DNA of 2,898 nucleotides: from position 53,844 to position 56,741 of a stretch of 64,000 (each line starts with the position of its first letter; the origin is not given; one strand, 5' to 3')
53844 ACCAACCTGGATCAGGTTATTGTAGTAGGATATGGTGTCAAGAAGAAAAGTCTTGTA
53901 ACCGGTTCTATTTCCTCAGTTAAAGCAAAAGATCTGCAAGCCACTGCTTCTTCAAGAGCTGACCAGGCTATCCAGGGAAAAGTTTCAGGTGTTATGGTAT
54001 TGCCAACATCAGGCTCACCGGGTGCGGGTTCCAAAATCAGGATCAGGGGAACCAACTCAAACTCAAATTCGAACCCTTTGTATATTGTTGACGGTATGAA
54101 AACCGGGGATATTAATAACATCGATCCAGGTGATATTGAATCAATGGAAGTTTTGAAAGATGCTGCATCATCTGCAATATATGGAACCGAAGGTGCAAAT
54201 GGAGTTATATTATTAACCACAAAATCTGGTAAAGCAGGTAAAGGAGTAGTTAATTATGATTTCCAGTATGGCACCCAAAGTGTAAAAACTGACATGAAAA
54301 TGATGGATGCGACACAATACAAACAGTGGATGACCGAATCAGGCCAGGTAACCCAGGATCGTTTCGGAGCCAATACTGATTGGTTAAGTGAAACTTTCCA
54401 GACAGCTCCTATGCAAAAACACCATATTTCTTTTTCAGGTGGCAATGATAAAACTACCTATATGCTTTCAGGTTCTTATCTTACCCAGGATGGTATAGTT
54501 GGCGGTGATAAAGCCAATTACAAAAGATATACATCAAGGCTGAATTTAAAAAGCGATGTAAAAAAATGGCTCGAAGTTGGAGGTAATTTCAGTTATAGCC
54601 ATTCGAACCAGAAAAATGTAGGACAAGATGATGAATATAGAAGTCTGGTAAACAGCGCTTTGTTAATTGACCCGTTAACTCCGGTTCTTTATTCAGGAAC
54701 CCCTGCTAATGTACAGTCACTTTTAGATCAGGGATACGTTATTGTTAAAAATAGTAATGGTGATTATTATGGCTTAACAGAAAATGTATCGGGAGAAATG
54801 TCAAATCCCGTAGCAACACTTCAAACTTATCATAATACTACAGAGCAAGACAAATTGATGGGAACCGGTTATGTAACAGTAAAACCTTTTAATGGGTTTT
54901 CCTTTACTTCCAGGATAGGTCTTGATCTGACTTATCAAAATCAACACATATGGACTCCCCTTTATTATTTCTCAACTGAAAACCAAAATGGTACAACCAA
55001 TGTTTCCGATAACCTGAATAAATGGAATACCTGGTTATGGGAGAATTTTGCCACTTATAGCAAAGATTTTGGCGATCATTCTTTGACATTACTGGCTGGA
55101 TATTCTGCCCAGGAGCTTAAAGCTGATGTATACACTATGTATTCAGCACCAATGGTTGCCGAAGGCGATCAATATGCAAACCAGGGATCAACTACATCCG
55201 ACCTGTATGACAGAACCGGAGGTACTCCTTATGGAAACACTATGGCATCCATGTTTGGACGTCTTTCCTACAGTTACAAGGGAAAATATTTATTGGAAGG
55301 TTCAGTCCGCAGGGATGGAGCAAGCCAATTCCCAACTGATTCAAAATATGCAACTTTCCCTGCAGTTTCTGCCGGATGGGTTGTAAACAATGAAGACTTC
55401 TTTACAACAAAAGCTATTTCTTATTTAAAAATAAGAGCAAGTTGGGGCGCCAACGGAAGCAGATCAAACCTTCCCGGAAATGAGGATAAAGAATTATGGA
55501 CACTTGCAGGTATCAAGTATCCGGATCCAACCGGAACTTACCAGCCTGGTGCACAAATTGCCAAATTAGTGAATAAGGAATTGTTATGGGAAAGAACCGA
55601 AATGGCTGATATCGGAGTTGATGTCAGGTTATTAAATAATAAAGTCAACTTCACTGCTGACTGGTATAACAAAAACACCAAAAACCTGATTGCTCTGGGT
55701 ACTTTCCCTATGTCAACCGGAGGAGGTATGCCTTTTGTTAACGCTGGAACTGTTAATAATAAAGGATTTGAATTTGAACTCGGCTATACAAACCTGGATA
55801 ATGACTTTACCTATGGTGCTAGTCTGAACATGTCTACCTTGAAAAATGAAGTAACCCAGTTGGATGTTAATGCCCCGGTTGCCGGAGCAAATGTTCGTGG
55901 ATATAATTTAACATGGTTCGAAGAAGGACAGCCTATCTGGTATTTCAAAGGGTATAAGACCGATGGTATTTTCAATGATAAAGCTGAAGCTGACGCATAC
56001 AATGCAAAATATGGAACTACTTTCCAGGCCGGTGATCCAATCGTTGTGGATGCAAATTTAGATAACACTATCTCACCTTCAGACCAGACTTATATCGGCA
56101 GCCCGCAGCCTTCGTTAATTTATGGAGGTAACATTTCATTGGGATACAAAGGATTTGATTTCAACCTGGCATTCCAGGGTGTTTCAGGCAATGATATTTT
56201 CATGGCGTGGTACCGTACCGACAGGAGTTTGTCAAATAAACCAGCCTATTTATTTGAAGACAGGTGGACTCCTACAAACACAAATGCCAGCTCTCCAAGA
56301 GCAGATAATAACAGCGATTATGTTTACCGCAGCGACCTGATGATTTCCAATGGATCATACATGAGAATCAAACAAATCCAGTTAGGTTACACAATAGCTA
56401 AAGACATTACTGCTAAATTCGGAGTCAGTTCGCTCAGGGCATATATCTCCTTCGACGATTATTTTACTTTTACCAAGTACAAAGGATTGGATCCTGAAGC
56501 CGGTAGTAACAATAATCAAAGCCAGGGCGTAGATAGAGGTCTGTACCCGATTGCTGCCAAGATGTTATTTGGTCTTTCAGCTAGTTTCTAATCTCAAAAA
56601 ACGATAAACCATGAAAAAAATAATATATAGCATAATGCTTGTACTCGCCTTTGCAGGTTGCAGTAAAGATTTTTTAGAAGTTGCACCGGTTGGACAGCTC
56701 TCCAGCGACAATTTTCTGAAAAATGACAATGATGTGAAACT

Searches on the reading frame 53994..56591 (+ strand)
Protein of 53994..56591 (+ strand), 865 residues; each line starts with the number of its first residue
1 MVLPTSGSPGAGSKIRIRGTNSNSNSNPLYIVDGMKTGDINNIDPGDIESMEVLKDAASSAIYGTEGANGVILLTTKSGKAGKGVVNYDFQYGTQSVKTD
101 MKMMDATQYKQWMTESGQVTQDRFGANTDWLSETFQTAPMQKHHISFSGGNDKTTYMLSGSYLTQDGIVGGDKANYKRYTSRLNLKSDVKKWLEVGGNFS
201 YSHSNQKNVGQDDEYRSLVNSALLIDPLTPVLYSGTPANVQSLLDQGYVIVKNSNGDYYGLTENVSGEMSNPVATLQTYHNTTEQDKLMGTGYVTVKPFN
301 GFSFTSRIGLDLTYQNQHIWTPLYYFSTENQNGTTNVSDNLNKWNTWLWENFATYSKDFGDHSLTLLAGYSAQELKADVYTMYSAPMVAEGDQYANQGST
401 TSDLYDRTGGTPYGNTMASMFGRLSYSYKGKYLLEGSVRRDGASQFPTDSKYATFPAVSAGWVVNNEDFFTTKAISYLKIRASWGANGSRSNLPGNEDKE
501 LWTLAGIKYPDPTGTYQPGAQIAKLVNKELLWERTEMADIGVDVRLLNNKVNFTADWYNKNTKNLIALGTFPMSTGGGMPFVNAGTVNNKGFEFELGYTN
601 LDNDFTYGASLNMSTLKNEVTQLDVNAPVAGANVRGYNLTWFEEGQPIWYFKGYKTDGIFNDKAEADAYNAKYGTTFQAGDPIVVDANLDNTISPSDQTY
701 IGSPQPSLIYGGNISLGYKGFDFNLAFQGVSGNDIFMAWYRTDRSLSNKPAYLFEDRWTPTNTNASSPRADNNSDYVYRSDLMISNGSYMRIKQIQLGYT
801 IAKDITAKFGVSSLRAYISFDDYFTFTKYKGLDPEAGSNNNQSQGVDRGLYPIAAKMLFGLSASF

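Call 79: search_protein_families(library=pfam, proteins=[window:53994-56591:+], max_evalue=0.00001)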
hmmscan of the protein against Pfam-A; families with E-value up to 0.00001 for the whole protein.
window:53994-56591:+ (865 aa): 2 families
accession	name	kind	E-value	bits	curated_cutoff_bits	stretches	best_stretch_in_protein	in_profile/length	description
PF00593.30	TonB_dep_Rec_b-barrel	-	2.6e-14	54.4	27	1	252-689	23-419/436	TonB dependent receptor-like, beta-barrel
PF07715.20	Plug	-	3.6e-13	50.4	23.9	1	5-71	38-107/107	TonB-dependent Receptor Plug Domain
